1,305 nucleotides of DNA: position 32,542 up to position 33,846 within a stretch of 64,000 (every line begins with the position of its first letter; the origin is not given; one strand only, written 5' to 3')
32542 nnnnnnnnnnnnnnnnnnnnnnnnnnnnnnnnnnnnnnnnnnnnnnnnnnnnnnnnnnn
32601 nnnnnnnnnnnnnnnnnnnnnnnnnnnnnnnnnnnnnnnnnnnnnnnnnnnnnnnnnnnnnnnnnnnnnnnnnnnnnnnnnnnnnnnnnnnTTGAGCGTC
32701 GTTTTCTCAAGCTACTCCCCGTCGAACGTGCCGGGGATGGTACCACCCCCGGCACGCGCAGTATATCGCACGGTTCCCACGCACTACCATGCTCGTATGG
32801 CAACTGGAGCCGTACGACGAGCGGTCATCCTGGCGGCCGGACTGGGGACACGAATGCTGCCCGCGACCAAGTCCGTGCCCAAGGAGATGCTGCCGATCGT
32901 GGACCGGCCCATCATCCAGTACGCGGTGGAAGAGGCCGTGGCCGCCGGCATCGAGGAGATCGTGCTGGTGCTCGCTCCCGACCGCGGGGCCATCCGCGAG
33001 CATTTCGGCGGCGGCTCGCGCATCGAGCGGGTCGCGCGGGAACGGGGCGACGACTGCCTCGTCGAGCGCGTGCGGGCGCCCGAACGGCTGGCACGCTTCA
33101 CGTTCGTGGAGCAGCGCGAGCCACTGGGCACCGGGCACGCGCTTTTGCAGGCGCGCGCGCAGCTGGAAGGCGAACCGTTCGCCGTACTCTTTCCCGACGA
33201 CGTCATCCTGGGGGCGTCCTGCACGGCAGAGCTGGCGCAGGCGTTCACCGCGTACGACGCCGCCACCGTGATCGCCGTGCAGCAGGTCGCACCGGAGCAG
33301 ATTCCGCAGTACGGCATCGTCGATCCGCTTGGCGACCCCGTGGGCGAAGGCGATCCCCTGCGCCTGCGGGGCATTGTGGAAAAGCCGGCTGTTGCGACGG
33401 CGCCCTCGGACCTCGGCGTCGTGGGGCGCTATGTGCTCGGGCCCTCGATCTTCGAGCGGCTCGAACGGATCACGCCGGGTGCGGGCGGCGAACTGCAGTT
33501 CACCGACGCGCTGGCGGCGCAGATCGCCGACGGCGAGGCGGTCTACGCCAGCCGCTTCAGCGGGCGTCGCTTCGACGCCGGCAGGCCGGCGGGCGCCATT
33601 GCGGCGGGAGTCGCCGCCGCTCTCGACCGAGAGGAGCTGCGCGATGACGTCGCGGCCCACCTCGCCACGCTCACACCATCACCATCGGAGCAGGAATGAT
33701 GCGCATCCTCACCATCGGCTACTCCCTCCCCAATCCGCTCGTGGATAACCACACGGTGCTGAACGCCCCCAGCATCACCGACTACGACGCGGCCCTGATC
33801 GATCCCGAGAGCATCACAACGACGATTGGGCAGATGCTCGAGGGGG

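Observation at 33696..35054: Orphan 452-aa three-part protein translationally coupled to galU: alpha/beta N-domain, Glu/Ala-rich coiled coil and a nuclease-fold-like C-domain with the Lys position changed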

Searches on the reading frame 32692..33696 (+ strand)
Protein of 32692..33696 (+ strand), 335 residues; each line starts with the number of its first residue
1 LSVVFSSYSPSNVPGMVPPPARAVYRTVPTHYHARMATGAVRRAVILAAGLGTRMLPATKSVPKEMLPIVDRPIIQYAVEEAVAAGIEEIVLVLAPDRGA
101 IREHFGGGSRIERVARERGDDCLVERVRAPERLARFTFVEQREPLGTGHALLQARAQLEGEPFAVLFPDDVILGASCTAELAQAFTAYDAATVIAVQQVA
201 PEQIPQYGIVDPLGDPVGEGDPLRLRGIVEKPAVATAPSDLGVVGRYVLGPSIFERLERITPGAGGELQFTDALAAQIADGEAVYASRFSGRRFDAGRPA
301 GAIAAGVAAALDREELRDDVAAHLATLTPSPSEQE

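Call 3: search_protein_families(library=pfam, proteins=[window:32692-33696:+], max_evalue=1)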
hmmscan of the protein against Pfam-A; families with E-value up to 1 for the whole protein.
window:32692-33696:+ (335 aa): 3 families
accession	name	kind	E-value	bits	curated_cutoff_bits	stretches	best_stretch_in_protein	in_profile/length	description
PF00483.29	NTP_transferase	-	3e-30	106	21.2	1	44-297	2-230/245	Nucleotidyl transferase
PF12804.13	NTP_transf_3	-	2e-11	44.8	27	1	44-201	1-127/160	MobA-like NTP transferase domain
PF01128.25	IspD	-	0.00014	22.1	27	1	44-103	3-60/221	2-C-methyl-D-erythritol 4-phosphate cytidylyltransferase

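Call 49: search_protein_families(library=ncbifam, proteins=[window:32794-33696:+], max_evalue=0.00001)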
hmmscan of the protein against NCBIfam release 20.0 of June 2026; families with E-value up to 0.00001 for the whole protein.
window:32794-33696:+ (301 aa): 25 families
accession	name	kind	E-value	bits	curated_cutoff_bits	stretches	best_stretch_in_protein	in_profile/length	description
TIGR01099.1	galU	equivalog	5.7e-78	262.1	326.8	1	7-270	1-260/261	UTP--glucose-1-phosphate uridylyltransferase GalU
NF009928.0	PRK13389.1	equivalog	5.8e-58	196.4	548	1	6-291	7-295/302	UTP--glucose-1-phosphate uridylyltransferase GalU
NF007516.0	PRK10122.1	equivalog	3e-50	171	534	1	9-277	5-278/297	UTP--glucose-1-phosphate uridylyltransferase GalF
TIGR01105.1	galF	equivalog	4.7e-48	163.9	659.2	1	9-276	5-277/297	GalU regulator GalF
TIGR01208.1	rmlA_long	equivalog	9.7e-39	133.2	320.25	1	9-271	1-230/353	glucose-1-phosphate thymidylyltransferase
TIGR03992.1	Arch_glmU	subfamily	9.2e-37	126.8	292.1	2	101-271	73-223/393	bifunctional sugar-1-phosphate nucleotidylyltransferase/acetyltransferase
NF041313.1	UDPGP_AglF_Halo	equivalog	1.7e-29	102.9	400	2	102-266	73-225/234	UTP--glucose-1-phosphate uridylyltransferase AglF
TIGR01207.1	rmlA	equivalog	6e-21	74.8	360.65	2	10-76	2-69/286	glucose-1-phosphate thymidylyltransferase RfbA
NF041173.1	Sug_nt_acttase_Thmprot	equivalog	3.6e-20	72.3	600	1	9-280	2-231/405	bifunctional sugar-1-phosphate nucleotidylyltransferase/acetyltransferase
NF045761.1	NAMPUrTaseMurU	equivalog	3.9e-15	56.3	250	1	9-77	2-70/226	N-acetylmuramate alpha-1-phosphate uridylyltransferase MurU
NF012024.0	PRK15480.1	equivalog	9.3e-15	54.5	588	1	7-75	3-72/292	glucose-1-phosphate thymidylyltransferase RfbA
NF010935.0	PRK14355.1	equivalog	3.2e-14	52.4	718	1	10-78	6-71/459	bifunctional UDP-N-acetylglucosamine diphosphorylase/glucosamine-1-phosphate N-acetyltransferase GlmU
NF052502.1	man1P_GTase_Rv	exception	4e-14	52.3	440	1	10-77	3-70/352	mannose-1-phosphate guanylyltransferase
NF010933.0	PRK14353.1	equivalog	1e-13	50.7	505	1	9-70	7-65/453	bifunctional UDP-N-acetylglucosamine diphosphorylase/glucosamine-1-phosphate N-acetyltransferase GlmU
TIGR01173.1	glmU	equivalog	1.8e-12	46.8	366.85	1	9-168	2-133/452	bifunctional UDP-N-acetylglucosamine diphosphorylase/glucosamine-1-phosphate N-acetyltransferase GlmU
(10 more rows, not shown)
